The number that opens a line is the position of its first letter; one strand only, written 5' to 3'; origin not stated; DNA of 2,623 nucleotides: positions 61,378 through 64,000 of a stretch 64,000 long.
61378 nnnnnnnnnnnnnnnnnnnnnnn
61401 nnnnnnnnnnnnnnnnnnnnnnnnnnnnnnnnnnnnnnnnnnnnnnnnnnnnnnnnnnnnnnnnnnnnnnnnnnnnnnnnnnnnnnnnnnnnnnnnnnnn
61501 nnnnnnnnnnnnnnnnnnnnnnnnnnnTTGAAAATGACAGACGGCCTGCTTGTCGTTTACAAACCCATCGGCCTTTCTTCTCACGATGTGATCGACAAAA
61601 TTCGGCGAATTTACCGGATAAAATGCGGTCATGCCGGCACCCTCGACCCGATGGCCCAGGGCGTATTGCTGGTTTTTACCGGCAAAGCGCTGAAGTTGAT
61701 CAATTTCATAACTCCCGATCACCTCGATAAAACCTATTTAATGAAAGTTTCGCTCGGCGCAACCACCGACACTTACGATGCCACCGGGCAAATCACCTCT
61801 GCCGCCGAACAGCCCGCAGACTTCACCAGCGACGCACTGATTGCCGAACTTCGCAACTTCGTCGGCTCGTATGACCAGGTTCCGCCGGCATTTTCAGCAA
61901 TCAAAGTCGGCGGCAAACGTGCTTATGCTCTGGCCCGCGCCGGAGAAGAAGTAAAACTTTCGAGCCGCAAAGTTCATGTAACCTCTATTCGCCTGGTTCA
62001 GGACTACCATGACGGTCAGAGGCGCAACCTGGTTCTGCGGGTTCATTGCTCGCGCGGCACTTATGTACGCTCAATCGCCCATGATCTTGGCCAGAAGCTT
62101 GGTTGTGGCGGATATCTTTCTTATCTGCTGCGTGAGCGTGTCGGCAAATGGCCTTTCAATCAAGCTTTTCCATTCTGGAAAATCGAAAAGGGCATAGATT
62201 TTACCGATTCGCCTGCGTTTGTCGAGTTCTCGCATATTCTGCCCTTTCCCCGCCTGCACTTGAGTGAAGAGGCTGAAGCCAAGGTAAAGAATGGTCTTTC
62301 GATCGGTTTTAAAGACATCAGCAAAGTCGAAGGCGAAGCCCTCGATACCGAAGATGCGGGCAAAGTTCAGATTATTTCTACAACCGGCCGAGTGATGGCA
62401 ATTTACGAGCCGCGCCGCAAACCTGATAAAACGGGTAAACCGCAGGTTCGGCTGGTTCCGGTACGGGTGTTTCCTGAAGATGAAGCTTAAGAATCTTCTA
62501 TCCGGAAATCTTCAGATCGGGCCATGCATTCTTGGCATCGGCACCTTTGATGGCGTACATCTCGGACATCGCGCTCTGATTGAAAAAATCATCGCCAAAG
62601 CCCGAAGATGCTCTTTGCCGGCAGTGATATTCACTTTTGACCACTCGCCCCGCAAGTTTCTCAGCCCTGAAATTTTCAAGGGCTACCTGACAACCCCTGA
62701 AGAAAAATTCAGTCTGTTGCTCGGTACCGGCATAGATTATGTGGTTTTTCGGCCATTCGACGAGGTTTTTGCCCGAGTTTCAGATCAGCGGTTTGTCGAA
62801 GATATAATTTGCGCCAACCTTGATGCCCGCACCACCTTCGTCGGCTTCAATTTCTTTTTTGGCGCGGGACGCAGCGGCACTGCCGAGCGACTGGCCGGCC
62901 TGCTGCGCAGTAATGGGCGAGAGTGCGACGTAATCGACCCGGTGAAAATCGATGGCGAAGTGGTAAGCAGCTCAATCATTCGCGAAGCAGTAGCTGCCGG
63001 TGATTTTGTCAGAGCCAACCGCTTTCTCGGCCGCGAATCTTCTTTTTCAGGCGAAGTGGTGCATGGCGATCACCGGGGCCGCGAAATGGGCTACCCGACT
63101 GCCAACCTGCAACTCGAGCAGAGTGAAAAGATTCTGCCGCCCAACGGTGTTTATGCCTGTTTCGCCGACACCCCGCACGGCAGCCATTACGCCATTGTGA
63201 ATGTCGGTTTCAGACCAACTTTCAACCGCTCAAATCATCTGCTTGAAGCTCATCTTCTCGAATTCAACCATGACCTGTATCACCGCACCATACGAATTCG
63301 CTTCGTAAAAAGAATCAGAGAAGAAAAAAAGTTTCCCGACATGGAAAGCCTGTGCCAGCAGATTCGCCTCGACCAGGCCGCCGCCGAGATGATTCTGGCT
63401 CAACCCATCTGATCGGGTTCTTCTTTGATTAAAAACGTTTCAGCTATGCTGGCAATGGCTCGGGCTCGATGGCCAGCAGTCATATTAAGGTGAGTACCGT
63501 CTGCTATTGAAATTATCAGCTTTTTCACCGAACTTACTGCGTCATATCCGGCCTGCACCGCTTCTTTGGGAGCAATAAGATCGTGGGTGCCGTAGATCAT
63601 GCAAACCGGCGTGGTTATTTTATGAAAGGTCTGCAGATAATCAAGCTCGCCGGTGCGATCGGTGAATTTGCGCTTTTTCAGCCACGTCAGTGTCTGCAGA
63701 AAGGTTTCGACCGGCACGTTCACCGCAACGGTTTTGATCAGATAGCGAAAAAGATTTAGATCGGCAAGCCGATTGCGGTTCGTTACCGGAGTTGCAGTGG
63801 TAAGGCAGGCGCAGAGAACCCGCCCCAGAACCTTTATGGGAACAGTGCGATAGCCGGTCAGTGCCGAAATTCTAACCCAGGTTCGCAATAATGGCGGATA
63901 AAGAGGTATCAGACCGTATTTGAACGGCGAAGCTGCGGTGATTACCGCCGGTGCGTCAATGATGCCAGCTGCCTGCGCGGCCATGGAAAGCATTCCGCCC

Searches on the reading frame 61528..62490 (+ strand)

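Call 84: search_protein_families(library=pfam, proteins=[window:61528-62490:+], max_evalue=0.001)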
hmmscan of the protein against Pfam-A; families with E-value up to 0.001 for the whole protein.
window:61528-62490:+ (320 aa): 2 families
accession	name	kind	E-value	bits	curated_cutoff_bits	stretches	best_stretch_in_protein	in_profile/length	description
PF01509.24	TruB_N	-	1.9e-45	155.3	27.3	1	31-180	7-149/149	TruB family pseudouridylate synthase (N terminal domain)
PF16198.10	TruB_C_2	-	6.4e-06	26.7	29.3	1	181-213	1-33/66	tRNA pseudouridylate synthase B C-terminal domain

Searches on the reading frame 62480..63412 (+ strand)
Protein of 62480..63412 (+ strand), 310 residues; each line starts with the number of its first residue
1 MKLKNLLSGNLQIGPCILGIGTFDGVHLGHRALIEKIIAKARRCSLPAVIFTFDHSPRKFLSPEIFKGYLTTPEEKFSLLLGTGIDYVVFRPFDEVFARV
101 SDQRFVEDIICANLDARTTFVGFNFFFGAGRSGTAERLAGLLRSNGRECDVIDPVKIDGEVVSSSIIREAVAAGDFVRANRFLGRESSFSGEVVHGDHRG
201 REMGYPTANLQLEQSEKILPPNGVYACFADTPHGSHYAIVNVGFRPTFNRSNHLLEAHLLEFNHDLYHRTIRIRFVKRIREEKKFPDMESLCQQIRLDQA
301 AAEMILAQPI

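Call 84: search_protein_families(library=pfam, proteins=[window:62480-63412:+], max_evalue=0.001)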
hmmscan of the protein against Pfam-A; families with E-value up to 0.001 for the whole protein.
window:62480-63412:+ (310 aa): 3 families
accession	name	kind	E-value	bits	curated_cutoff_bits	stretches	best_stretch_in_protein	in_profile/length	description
PF06574.18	FAD_syn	-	4.2e-41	140.8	27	1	15-165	7-157/158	FAD synthetase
PF01687.23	Flavokinase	-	7.5e-40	136.4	19.6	1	183-305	1-123/124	Riboflavin kinase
PF01467.32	CTP_transf_like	-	0.00024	21.7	21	1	20-169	3-132/133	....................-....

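Call 85: find_encoding_contigs(protein=window:62480-63412:+, flank=10000, max_places=1)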
Protein window:62480-63412:+ (310 aa): no gene with exactly this product is on record in the collection.

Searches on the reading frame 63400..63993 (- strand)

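Call 84: search_protein_families(library=pfam, proteins=[window:63400-63993:-], max_evalue=0.001)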
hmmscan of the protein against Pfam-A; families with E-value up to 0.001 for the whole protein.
window:63400-63993:- (197 aa): 1 family
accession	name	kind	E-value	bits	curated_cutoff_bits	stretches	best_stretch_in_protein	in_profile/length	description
PF12146.15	Hydrolase_4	-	0.00083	19.2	27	0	120-168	184-232/239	Serine aminopeptidase, S33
